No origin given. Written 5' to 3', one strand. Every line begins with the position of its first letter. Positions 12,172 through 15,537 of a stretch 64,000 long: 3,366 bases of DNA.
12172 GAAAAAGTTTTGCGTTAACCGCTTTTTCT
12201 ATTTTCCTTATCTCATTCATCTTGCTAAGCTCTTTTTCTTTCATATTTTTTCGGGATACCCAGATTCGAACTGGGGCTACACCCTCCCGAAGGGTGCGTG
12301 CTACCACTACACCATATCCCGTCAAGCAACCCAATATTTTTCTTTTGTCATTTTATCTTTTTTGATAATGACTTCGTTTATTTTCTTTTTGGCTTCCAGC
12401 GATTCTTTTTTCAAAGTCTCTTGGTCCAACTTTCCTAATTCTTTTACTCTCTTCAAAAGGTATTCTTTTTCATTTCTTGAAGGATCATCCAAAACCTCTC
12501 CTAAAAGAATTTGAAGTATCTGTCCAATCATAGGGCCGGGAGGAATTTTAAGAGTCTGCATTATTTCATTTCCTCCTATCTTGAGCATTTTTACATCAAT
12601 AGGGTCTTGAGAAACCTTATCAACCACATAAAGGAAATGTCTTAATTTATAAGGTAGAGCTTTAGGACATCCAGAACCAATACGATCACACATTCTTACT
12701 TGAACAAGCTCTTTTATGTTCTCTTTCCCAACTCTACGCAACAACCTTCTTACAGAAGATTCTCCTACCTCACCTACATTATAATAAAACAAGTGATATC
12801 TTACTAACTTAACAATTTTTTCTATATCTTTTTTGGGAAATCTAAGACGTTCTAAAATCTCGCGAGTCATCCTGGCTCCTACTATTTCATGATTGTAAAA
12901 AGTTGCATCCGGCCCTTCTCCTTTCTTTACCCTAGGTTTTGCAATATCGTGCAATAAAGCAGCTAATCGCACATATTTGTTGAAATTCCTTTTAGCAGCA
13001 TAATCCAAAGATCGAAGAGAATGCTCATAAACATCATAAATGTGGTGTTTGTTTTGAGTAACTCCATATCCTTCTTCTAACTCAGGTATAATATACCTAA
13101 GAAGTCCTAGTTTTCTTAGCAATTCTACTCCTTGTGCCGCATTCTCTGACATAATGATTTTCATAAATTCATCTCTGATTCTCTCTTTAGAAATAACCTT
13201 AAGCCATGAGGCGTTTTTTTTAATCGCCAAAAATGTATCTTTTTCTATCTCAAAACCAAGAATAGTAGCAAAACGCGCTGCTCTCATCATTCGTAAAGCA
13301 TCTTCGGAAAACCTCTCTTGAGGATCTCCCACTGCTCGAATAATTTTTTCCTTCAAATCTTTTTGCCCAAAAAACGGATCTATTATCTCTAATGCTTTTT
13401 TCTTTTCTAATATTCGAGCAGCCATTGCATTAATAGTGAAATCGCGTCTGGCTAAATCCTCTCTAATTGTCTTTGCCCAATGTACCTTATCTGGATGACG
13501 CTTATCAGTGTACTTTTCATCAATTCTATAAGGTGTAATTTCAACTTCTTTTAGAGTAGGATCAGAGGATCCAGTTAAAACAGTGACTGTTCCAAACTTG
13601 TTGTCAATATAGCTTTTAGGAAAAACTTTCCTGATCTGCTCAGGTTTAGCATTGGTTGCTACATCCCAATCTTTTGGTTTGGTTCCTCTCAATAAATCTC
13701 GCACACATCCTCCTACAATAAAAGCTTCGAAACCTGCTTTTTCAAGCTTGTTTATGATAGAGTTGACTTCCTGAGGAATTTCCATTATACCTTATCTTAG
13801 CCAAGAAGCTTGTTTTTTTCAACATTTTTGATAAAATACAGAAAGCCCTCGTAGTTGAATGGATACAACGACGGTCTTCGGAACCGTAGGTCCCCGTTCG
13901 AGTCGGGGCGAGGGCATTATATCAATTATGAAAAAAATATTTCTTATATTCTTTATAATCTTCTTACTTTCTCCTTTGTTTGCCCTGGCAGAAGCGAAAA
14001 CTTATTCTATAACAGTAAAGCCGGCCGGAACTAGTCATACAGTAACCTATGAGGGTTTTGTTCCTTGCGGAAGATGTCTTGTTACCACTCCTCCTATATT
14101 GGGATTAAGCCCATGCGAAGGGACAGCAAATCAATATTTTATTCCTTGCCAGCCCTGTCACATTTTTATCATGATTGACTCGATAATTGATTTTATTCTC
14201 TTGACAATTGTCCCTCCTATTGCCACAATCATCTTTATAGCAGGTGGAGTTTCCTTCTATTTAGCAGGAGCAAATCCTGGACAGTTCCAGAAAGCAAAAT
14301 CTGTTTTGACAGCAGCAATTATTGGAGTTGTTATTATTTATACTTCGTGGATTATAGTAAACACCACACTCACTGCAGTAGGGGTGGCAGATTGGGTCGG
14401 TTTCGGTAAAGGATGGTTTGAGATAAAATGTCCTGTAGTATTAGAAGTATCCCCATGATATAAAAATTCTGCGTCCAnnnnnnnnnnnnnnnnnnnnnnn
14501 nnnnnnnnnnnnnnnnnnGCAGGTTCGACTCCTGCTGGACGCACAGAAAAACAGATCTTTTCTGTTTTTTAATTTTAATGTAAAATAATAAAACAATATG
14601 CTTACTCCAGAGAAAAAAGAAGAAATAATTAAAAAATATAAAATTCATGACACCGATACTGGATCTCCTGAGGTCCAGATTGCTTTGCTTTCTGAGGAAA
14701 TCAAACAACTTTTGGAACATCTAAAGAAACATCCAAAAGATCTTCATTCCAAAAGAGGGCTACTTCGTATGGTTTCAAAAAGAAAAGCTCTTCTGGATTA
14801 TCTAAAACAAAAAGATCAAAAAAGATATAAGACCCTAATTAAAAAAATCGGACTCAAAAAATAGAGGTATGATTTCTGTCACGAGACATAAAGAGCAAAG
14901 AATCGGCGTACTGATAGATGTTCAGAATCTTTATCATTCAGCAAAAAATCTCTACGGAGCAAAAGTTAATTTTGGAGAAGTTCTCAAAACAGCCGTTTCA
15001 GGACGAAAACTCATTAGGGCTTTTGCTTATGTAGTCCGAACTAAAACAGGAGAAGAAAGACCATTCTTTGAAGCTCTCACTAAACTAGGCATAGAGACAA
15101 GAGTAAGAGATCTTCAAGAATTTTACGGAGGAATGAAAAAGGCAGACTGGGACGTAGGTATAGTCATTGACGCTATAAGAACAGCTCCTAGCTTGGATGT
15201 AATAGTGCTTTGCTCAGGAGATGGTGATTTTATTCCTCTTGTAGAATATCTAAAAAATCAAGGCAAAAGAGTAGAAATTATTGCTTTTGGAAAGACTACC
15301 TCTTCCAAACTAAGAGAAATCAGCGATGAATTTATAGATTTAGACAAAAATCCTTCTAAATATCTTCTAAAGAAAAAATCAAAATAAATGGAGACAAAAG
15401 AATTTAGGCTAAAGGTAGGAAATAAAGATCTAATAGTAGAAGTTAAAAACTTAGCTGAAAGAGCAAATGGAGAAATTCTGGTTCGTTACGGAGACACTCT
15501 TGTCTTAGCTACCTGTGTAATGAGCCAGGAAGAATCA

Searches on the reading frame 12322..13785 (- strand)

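Call 64: search_protein_families(library=pfam, proteins=[window:12322-13785:-], max_evalue=0.0001)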
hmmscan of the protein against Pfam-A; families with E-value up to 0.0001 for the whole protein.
window:12322-13785:- (487 aa): 4 families
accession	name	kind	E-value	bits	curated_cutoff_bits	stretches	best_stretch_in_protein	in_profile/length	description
PF01743.26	PolyA_pol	-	1.1e-35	123.1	23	1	21-150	1-126/126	Poly A polymerase head domain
PF12627.12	PolyA_pol_RNAbd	-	4e-24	84.6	22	1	177-237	1-61/64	Probable RNA and SrmB- binding site of polymerase A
PF01966.28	HD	-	1.5e-13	51.4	22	1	252-368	1-112/116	HD domain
PF13735.12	tRNA_NucTran2_2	-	9.5e-10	39.1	27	1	307-445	24-147/149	tRNA nucleotidyltransferase domain 2 putative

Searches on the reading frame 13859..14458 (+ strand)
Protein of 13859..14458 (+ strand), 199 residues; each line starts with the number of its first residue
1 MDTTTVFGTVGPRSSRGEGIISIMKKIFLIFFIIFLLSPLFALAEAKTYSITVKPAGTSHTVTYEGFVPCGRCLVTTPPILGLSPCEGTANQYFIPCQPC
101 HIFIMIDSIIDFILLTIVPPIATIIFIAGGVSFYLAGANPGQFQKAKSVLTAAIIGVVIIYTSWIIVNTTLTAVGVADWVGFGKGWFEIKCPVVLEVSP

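Call 7: search_protein_families(library=pfam, proteins=[window:13859-14458:+], max_evalue=1)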
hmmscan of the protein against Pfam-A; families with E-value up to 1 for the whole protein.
window:13859-14458:+ (199 aa): 2 families
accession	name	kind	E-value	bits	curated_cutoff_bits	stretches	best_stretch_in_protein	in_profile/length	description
PF18895.5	T4SS_pilin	-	2.4e-07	31.2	26.6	1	115-168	17-69/71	Type IV secretion system pilin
PF04956.18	TrbC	-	0.21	12.2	27.9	1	105-169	40-97/98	TrbC/VIRB2 pilin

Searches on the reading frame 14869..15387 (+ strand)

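Call 7: search_protein_families(library=pfam, proteins=[window:14869-15387:+], max_evalue=1)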
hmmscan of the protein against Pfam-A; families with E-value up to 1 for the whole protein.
window:14869-15387:+ (172 aa): 3 families
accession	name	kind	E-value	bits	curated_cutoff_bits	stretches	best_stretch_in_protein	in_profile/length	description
PF01936.24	NYN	-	2e-35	122.9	24.2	1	11-159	1-145/145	NYN domain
PF17865.7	AAA_lid_5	-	0.09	13.5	22.7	1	14-69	19-76/104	Midasin AAA lid domain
PF06506.16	PrpR_N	-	0.11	12.5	29.1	1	98-154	37-92/167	Propionate catabolism activator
